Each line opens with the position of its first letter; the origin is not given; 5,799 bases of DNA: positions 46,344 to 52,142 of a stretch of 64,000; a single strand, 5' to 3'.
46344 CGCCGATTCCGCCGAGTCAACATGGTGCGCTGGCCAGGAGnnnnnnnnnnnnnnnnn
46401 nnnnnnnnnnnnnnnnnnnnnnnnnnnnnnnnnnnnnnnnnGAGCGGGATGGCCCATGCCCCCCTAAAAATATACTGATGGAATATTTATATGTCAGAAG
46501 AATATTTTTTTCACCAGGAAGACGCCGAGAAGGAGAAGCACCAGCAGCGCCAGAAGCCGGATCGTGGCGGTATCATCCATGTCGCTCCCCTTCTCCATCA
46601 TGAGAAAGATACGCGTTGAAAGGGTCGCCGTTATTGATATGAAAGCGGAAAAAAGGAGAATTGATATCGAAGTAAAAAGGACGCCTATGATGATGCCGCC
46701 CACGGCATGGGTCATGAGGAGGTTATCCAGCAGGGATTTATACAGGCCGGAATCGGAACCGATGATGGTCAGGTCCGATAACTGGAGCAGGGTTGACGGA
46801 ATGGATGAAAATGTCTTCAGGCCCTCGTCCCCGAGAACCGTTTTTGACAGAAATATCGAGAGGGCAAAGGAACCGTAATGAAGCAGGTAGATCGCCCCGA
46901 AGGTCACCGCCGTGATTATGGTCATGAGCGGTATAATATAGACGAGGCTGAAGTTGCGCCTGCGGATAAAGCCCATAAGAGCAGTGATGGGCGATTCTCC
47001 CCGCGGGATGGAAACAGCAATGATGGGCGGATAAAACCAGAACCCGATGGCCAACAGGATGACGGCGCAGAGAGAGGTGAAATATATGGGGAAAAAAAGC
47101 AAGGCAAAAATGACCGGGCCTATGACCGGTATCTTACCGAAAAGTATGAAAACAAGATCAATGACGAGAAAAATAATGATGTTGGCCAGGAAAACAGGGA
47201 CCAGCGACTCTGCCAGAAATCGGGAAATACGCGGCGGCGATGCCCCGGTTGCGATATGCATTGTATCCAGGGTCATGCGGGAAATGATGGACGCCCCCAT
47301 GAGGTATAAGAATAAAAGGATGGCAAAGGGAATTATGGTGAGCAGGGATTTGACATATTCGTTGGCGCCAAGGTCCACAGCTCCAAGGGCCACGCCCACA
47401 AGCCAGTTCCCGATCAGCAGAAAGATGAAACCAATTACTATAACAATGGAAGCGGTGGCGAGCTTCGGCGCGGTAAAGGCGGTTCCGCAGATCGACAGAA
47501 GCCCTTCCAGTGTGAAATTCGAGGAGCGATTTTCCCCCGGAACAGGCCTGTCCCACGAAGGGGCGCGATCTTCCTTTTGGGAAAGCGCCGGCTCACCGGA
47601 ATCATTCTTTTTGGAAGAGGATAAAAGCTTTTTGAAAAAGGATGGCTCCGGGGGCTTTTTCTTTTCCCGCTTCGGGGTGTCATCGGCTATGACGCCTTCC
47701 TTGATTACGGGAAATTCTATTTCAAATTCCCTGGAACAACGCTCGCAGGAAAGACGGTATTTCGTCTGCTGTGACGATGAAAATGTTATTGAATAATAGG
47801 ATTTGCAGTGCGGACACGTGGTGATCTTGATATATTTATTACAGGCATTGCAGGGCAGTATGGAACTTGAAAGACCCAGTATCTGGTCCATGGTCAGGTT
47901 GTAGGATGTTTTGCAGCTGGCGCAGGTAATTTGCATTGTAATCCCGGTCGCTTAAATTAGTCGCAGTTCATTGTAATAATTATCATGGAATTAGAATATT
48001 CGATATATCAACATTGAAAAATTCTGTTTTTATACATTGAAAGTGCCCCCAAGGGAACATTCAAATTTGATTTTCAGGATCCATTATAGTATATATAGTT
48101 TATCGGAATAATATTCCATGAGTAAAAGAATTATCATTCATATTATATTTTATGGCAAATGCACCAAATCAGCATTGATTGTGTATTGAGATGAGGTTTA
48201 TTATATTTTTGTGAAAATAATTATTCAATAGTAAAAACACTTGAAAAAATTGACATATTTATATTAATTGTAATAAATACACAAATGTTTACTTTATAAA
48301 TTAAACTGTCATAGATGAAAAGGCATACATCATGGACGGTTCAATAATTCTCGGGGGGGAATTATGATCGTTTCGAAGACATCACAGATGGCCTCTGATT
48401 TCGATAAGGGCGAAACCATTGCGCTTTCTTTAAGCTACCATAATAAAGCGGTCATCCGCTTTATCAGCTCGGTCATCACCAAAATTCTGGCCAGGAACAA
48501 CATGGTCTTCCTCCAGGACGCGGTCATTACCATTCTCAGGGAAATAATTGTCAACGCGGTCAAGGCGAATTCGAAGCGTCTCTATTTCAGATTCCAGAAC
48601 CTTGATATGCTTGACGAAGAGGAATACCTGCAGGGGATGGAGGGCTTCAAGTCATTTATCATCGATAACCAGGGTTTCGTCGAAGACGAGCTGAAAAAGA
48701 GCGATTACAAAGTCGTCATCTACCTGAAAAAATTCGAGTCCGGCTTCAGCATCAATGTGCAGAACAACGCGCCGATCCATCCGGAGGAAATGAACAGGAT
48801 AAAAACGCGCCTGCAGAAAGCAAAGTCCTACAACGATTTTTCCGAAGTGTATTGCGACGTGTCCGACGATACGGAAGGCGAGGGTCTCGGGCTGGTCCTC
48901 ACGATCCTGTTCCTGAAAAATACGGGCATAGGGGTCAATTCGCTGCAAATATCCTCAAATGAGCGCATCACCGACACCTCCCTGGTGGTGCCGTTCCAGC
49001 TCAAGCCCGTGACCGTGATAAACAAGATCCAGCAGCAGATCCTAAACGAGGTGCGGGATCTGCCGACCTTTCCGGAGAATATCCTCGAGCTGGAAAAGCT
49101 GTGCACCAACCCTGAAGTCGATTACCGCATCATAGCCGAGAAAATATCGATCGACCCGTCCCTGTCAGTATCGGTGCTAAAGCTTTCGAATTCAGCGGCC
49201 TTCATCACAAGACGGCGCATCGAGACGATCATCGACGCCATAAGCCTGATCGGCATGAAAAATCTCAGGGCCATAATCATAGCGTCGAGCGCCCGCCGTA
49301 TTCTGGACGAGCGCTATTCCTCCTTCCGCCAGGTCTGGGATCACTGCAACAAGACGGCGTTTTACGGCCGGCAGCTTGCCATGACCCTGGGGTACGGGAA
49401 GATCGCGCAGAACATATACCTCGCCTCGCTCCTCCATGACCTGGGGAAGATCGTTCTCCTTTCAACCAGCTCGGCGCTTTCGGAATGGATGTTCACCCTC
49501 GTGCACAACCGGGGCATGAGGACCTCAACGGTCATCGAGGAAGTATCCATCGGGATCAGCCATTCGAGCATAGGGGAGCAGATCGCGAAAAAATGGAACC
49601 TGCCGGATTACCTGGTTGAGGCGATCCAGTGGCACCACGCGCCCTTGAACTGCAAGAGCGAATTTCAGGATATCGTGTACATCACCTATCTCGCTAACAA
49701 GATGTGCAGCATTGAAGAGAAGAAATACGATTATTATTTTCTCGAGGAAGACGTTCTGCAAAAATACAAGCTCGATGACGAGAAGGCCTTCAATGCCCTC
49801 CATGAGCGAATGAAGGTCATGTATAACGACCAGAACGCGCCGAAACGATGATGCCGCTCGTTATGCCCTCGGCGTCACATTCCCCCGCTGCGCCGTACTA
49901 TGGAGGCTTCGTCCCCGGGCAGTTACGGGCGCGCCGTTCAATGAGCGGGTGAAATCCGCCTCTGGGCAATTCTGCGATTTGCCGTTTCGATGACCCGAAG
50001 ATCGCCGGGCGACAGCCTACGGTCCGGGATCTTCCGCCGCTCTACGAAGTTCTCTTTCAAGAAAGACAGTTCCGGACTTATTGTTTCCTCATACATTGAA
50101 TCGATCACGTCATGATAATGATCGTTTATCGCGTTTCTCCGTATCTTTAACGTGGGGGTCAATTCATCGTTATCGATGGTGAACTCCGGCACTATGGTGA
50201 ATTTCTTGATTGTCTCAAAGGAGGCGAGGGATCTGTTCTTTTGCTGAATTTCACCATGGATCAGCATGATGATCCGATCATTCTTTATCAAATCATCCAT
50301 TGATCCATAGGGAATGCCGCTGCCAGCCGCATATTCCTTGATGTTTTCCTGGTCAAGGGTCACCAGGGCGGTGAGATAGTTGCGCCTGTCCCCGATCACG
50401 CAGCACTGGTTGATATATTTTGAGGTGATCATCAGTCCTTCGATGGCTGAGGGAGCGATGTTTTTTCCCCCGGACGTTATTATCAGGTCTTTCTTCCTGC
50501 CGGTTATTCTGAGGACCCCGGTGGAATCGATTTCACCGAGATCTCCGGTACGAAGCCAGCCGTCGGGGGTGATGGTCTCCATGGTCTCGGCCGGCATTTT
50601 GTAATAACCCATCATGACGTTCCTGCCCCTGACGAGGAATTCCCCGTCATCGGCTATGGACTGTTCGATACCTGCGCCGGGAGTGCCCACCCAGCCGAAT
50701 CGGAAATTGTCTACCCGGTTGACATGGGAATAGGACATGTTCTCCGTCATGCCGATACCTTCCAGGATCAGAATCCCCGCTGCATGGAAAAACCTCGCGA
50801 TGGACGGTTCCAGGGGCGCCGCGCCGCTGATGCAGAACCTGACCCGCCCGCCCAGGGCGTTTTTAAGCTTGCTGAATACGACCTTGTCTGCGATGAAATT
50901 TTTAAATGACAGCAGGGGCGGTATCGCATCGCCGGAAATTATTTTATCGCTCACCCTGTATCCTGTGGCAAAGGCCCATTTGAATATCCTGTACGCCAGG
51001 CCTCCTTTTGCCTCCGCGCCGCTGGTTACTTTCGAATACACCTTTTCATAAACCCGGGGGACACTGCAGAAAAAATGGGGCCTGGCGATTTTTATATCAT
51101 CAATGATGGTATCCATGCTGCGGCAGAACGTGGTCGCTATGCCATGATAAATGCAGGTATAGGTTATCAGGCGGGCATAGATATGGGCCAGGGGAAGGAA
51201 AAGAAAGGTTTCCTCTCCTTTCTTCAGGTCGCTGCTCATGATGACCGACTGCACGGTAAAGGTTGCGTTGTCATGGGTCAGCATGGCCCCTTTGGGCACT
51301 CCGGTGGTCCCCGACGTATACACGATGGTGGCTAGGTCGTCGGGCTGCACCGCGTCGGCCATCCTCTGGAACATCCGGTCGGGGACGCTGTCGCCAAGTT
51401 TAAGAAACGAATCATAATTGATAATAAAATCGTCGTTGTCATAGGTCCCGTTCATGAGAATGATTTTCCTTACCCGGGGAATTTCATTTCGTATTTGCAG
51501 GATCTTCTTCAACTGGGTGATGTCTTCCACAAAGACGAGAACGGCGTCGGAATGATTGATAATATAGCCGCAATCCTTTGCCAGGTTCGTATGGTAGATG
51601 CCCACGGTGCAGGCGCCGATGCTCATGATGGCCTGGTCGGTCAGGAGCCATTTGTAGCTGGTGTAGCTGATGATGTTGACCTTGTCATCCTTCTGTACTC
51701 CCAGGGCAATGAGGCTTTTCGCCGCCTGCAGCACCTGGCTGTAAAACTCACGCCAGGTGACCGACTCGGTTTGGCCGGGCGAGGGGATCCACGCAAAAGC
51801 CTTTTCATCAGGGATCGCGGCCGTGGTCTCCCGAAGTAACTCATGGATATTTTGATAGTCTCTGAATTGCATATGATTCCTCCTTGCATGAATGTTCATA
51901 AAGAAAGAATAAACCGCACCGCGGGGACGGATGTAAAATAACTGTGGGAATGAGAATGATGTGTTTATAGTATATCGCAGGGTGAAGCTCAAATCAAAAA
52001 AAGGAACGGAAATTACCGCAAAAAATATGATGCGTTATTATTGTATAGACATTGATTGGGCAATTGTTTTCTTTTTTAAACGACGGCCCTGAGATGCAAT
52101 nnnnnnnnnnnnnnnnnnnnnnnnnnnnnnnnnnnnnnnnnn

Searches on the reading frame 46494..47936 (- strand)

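Call 62: search_protein_families(library=pfam, proteins=[window:46494-47936:-], max_evalue=0.00001)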
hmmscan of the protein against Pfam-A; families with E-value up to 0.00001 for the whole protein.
window:46494-47936:- (480 aa): 1 family
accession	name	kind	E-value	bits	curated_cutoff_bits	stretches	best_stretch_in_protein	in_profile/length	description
PF13717.11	Zn_ribbon_4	-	6.6e-06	26.4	30.3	0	1-21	1-21/36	zinc-ribbon domain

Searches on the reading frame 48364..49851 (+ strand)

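Call 62: search_protein_families(library=pfam, proteins=[window:48364-49851:+], max_evalue=0.00001)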
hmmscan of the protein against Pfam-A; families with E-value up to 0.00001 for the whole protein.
window:48364-49851:+ (495 aa): 2 families
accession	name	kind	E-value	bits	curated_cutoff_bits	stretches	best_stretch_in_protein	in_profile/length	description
PF08668.18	HDOD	-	8.1e-51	172.7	22.9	1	233-427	1-196/196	HDOD domain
PF01966.28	HD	-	1.5e-08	35.4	22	1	324-430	1-91/116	HD domain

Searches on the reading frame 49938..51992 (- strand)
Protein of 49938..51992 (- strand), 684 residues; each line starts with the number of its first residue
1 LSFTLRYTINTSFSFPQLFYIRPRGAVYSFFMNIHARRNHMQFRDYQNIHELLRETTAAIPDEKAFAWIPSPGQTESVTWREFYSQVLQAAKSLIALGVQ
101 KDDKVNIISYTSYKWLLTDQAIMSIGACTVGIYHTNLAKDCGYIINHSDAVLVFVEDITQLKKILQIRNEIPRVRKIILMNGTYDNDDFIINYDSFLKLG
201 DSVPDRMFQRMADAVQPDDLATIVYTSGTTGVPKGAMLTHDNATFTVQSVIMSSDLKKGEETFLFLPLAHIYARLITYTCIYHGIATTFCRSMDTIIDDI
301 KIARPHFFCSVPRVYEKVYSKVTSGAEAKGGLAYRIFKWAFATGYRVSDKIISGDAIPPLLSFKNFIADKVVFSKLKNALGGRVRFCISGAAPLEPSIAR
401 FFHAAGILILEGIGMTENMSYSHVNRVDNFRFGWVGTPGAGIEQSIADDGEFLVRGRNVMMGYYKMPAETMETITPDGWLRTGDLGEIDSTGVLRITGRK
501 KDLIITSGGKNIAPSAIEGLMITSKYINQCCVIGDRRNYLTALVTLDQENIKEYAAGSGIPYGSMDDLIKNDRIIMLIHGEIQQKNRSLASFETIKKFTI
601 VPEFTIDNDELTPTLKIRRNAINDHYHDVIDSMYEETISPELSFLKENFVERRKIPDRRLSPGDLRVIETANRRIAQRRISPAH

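Call 62: search_protein_families(library=pfam, proteins=[window:49938-51992:-], max_evalue=0.00001)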
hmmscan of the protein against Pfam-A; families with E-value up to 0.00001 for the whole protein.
window:49938-51992:- (684 aa): 2 families
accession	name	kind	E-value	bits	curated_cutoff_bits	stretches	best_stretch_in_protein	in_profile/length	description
PF00501.34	AMP-binding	-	1.1e-67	229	29.9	1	55-464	3-384/384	AMP-binding enzyme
PF23562.2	AMP-binding_C_3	-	4.8e-12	46.8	20.8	1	502-636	2-122/124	AMP-binding enzyme C-terminal domain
